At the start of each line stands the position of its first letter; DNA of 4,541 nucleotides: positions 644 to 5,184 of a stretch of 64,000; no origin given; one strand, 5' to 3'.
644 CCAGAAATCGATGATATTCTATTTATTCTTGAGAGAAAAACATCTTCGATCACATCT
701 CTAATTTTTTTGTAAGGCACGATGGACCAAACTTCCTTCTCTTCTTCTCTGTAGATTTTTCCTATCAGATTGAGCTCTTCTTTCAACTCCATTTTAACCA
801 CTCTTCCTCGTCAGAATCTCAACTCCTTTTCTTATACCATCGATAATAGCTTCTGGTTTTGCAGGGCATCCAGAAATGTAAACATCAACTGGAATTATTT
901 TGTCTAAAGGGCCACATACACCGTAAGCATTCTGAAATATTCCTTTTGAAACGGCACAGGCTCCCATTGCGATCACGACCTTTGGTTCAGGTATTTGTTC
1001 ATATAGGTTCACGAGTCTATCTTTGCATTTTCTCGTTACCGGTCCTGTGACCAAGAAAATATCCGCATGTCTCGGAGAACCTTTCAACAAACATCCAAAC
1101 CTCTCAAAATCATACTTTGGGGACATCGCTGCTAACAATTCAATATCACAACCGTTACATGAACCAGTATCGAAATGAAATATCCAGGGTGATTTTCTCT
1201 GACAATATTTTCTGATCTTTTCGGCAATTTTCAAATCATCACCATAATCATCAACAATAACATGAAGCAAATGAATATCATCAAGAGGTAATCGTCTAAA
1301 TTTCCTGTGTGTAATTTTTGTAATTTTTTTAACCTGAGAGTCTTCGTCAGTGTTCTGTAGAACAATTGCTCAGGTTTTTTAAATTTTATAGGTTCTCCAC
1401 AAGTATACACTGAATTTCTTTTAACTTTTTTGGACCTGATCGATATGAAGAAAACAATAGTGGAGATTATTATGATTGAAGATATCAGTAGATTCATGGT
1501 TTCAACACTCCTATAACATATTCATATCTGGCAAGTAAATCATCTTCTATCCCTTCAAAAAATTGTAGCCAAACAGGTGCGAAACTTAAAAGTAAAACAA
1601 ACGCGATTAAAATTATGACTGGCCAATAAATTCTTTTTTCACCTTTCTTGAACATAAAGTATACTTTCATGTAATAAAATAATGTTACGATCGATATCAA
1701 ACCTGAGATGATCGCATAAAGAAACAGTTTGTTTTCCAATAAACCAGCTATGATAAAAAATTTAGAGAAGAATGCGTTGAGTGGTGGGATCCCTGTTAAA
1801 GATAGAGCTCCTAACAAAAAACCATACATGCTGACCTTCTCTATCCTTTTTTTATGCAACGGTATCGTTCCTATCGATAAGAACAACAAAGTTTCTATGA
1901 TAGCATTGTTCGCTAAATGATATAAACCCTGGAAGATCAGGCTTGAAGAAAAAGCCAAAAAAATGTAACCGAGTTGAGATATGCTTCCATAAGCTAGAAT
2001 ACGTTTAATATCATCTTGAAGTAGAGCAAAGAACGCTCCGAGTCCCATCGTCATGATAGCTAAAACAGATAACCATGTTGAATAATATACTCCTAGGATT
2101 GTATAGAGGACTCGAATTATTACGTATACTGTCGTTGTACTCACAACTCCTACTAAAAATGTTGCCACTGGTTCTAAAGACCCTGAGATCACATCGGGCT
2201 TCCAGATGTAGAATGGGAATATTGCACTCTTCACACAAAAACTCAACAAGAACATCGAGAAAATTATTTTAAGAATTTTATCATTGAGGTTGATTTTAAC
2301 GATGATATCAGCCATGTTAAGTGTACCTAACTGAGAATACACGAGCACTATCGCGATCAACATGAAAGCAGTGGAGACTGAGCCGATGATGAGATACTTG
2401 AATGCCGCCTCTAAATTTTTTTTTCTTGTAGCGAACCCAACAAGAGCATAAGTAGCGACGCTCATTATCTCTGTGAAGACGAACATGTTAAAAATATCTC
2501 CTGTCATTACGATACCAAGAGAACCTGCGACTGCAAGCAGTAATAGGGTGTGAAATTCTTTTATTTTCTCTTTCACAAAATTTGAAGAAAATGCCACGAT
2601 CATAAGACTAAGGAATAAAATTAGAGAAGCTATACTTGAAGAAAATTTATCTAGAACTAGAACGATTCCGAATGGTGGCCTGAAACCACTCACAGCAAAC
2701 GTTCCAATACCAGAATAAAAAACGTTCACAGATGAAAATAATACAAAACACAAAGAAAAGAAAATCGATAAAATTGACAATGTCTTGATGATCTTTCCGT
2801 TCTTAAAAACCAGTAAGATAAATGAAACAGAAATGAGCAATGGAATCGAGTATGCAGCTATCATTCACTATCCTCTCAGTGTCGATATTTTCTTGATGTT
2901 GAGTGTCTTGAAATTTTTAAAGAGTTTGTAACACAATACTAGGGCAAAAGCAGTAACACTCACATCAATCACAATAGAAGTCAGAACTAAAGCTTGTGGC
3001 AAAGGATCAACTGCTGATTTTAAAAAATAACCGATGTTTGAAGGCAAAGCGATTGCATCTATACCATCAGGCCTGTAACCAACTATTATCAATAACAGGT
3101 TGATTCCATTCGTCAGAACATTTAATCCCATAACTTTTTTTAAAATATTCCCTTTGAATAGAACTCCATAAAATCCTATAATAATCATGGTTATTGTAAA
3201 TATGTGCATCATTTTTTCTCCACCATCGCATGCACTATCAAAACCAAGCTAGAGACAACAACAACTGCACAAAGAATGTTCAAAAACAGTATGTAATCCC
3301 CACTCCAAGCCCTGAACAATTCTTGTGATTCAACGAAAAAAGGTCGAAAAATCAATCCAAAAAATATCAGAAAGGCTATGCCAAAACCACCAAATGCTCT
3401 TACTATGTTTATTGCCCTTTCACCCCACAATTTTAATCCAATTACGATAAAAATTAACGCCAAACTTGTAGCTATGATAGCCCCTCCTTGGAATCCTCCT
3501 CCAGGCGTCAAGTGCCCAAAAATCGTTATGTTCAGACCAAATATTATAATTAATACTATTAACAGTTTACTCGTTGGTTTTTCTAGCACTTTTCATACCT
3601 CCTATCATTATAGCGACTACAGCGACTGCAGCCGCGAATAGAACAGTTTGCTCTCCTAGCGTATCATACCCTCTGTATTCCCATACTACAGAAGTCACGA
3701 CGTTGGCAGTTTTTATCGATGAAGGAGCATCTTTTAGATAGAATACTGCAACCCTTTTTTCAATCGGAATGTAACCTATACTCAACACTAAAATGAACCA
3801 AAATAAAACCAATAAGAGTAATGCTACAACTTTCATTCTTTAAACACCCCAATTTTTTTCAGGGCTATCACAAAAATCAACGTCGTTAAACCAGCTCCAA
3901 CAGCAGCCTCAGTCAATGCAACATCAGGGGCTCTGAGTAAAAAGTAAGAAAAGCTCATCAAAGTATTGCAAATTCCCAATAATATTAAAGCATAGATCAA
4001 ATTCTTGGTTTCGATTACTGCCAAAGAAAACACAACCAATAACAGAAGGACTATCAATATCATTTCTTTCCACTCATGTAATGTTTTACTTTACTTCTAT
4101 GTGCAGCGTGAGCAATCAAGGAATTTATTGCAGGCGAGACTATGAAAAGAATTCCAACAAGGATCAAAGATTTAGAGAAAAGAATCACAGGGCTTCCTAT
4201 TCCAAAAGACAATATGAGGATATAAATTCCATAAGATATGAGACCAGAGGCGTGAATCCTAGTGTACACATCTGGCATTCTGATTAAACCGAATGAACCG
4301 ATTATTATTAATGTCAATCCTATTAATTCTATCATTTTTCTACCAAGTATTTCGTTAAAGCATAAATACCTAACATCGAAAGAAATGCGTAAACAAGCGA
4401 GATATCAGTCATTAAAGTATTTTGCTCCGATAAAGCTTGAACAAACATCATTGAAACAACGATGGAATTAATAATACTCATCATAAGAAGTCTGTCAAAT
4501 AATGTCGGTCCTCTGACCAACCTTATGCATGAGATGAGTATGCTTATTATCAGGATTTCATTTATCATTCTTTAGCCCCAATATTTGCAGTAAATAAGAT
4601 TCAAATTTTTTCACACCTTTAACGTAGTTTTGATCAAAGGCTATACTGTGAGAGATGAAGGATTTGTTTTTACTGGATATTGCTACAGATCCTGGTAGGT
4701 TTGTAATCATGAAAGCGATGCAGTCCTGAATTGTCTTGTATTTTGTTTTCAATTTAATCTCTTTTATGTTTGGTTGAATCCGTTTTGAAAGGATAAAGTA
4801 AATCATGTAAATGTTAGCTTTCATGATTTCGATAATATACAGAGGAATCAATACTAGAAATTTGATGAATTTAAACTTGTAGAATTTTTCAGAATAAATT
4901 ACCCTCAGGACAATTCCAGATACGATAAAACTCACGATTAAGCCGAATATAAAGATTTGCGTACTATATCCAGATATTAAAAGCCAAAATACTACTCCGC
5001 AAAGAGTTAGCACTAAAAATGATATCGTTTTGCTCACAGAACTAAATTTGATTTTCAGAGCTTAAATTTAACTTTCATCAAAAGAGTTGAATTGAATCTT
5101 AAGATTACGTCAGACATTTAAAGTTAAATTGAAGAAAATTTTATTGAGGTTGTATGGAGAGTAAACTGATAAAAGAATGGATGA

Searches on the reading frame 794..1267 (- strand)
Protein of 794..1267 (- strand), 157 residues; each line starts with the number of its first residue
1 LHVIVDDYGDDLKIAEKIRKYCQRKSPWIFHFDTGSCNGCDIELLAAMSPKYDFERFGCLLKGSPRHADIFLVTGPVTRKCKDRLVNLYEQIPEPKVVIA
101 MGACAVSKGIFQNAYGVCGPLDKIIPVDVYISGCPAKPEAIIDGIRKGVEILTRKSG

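Call 50: search_protein_families(library=pfam, proteins=[window:794-1267:-], max_evalue=0.0001)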
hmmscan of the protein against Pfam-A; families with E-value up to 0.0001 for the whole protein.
window:794-1267:- (157 aa): 1 family
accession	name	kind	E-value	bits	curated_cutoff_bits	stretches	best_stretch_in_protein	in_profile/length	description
PF01058.29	Oxidored_q6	-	8.9e-32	110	27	1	37-146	1-126/128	NADH ubiquinone oxidoreductase, 20 Kd subunit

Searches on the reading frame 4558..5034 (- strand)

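Call 50: search_protein_families(library=pfam, proteins=[window:4558-5034:-], max_evalue=0.0001)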
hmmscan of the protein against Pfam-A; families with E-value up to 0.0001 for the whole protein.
window:4558-5034:- (158 aa): 1 family
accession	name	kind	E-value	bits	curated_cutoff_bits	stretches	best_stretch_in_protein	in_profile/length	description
PF01899.21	MNHE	-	3.9e-19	69.3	27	1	14-150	5-144/145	Na+/H+ ion antiporter subunit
